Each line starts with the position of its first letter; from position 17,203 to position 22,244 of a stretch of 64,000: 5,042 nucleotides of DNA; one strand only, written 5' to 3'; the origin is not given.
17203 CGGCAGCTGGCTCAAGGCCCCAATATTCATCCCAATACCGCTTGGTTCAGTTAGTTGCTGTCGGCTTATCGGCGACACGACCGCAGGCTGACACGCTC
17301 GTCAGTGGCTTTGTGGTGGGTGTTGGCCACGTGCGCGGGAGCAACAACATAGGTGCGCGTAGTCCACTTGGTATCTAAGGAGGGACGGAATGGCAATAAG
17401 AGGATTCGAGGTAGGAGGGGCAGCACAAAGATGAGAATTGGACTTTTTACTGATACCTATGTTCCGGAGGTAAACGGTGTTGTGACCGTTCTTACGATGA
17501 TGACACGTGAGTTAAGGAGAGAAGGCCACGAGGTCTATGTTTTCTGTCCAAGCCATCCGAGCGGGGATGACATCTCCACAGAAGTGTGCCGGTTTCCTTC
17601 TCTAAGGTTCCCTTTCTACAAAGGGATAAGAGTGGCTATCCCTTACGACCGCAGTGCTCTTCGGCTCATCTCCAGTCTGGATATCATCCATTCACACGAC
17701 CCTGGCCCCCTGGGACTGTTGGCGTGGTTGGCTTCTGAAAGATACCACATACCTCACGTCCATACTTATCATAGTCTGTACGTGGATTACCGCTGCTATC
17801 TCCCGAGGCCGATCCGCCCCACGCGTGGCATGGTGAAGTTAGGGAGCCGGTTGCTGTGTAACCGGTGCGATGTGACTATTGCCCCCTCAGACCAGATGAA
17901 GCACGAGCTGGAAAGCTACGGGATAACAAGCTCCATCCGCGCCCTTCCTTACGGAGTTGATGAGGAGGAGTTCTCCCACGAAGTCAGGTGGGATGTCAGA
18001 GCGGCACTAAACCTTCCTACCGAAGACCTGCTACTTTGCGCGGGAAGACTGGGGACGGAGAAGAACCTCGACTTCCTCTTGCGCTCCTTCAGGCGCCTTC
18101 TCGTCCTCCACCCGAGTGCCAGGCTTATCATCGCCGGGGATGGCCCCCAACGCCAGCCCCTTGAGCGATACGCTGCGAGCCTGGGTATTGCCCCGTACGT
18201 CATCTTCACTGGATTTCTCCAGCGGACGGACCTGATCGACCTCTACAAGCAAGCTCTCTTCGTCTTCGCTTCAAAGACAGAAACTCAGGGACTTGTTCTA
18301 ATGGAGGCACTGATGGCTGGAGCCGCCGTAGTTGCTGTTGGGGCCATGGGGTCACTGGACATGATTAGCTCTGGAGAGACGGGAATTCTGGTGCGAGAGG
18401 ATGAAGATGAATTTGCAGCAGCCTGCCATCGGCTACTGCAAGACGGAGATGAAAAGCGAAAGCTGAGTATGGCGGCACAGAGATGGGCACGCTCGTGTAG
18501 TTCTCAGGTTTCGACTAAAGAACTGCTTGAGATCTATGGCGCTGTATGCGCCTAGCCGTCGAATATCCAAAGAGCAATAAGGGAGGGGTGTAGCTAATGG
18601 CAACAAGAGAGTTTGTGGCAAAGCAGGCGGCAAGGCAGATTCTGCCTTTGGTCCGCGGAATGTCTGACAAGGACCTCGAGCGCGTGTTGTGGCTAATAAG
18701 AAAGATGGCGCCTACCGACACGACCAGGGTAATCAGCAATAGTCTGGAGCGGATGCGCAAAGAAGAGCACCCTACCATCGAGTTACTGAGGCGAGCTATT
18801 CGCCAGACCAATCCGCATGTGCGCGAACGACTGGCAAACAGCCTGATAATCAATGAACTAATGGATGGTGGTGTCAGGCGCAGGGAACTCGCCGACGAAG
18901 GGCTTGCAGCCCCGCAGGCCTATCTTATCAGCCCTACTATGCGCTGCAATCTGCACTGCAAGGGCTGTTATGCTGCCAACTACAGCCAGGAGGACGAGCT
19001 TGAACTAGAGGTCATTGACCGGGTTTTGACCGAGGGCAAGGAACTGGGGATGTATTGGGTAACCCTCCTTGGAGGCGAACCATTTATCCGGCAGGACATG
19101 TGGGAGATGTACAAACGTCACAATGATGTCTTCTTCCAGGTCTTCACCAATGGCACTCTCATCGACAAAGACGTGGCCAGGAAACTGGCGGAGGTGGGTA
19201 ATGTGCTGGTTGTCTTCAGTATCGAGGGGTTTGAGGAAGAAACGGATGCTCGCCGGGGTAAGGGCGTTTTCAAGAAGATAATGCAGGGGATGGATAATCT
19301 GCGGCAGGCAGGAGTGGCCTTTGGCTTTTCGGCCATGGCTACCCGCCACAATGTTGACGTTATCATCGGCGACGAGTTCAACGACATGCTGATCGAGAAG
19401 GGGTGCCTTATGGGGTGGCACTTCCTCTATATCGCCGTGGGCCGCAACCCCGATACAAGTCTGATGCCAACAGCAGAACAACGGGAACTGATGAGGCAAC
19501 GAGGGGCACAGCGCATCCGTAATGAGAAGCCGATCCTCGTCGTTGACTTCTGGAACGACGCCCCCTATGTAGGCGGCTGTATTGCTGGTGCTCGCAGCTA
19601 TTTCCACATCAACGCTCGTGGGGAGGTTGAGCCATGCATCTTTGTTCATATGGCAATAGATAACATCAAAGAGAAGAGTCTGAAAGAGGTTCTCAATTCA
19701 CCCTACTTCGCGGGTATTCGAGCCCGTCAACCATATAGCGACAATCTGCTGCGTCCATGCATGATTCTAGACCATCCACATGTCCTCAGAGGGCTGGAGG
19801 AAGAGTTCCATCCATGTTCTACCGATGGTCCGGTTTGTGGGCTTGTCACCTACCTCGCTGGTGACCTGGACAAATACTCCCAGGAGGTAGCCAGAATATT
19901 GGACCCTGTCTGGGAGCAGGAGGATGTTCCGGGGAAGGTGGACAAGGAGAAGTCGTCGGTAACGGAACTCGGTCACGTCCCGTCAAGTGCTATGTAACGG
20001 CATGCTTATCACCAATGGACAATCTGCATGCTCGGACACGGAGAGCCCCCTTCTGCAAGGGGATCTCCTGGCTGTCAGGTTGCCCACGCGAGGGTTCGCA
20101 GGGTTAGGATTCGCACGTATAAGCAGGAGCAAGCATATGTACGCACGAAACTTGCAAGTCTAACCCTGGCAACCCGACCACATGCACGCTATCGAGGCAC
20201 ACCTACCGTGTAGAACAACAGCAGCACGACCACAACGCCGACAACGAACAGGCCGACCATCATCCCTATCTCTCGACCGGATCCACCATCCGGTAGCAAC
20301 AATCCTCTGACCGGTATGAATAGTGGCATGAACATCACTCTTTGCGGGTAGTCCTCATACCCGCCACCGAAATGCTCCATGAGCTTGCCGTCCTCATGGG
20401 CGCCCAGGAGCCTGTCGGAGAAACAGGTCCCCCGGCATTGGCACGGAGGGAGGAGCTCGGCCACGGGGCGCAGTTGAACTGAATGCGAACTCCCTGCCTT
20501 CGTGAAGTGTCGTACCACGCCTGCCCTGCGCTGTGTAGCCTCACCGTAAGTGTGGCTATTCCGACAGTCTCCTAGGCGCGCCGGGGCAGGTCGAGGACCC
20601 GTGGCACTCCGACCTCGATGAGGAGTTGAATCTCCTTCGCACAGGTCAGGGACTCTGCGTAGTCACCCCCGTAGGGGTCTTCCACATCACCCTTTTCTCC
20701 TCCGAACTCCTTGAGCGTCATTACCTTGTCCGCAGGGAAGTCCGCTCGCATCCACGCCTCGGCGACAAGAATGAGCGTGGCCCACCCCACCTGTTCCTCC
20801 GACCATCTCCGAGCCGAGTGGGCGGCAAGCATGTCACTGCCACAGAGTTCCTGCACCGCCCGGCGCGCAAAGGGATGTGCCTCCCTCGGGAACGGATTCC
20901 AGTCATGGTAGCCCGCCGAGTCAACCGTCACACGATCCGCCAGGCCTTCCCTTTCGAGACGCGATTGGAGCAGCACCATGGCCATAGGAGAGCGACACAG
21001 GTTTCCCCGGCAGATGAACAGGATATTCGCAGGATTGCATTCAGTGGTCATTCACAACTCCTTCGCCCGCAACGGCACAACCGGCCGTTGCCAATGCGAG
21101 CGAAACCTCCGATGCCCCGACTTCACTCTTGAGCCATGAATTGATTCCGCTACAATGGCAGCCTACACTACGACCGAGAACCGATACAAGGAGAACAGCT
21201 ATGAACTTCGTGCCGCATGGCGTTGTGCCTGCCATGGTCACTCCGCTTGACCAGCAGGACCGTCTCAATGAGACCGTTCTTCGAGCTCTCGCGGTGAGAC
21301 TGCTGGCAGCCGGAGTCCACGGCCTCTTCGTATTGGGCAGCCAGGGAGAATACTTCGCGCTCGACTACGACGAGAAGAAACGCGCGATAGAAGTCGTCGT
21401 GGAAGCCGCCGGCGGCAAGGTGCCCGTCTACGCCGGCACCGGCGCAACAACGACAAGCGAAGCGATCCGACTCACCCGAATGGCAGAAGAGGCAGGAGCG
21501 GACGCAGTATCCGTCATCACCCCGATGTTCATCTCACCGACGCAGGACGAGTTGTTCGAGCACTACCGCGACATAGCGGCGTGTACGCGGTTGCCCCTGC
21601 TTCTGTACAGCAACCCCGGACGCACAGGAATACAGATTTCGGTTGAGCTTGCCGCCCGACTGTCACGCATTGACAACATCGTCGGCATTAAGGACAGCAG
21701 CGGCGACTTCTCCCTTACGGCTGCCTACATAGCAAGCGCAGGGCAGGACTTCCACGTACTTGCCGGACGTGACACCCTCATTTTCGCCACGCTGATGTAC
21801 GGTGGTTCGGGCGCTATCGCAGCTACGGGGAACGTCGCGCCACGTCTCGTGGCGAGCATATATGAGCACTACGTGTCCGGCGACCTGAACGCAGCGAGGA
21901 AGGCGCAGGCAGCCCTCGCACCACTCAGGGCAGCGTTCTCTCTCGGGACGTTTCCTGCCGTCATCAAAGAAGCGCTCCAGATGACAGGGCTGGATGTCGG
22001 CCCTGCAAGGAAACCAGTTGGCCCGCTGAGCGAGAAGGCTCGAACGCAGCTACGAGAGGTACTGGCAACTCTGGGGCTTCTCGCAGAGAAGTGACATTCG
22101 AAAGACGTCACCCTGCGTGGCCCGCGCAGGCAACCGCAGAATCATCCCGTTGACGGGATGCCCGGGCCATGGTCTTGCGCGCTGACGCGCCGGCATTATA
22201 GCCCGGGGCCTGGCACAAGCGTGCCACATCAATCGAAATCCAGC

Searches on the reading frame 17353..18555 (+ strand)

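Call 64: search_protein_families(library=pfam, proteins=[window:17353-18555:+], max_evalue=0.00001)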
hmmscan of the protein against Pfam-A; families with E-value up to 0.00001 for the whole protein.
window:17353-18555:+ (400 aa): 4 families
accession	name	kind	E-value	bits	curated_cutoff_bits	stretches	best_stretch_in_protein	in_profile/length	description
PF13439.12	Glyco_transf_4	-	1.4e-36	126.5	28.5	1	40-205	1-169/170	Glycosyltransferase Family 4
PF00534.26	Glycos_transf_1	-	1.7e-33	116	26.4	1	213-378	3-172/172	Glycosyl transferases group 1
PF13692.12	Glyco_trans_1_4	-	2e-31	109.6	27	1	226-364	3-142/142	Glycosyl transferases group 1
PF13579.12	Glyco_trans_4_4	-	3.2e-23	83.3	29.7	1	41-201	1-158/158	Glycosyl transferase 4-like domain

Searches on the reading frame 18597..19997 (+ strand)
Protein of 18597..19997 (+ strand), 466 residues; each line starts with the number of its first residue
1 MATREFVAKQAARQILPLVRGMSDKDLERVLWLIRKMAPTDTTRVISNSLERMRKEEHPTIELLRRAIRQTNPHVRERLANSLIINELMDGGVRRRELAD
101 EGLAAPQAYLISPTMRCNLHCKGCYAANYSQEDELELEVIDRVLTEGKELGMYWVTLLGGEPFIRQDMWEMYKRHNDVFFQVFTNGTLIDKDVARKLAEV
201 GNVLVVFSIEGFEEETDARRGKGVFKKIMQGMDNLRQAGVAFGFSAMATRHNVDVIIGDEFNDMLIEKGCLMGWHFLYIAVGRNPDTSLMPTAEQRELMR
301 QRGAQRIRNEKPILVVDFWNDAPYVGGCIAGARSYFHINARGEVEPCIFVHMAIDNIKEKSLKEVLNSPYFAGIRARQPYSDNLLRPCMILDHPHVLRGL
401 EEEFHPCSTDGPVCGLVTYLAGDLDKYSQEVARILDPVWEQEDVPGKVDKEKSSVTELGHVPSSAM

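Call 65: search_protein_families(library=pfam, proteins=[window:18597-19997:+], max_evalue=0.00001)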
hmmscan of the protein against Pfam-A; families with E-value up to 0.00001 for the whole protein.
window:18597-19997:+ (466 aa): 3 families
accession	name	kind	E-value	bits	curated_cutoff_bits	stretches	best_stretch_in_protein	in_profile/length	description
PF04055.27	Radical_SAM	-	3e-21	76.8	29.5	1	111-241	1-142/166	Radical SAM superfamily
PF13186.11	SPASM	-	8.4e-08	32.8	21.5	1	331-379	3-57/67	Iron-sulfur cluster-binding domain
PF13353.11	Fer4_12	-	7.4e-06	26.7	22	0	117-192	15-97/137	4Fe-4S single cluster domain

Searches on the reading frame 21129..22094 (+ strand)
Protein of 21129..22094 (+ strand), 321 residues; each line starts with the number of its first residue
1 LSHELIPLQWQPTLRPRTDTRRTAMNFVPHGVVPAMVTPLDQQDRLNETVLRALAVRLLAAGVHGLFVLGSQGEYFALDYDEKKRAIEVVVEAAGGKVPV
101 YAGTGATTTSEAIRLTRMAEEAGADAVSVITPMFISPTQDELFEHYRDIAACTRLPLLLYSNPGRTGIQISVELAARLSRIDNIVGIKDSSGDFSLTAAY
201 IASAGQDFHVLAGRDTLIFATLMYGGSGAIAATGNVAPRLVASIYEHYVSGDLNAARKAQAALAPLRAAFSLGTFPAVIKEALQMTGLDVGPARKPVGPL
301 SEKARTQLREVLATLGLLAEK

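Call 65: search_protein_families(library=pfam, proteins=[window:21129-22094:+], max_evalue=0.00001)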
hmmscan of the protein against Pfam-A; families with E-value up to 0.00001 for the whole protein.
window:21129-22094:+ (321 aa): 1 family
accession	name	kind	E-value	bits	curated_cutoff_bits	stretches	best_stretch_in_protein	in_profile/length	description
PF00701.28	DHDPS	-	8.6e-82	274.6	22.1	1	30-313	3-287/289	Dihydrodipicolinate synthetase family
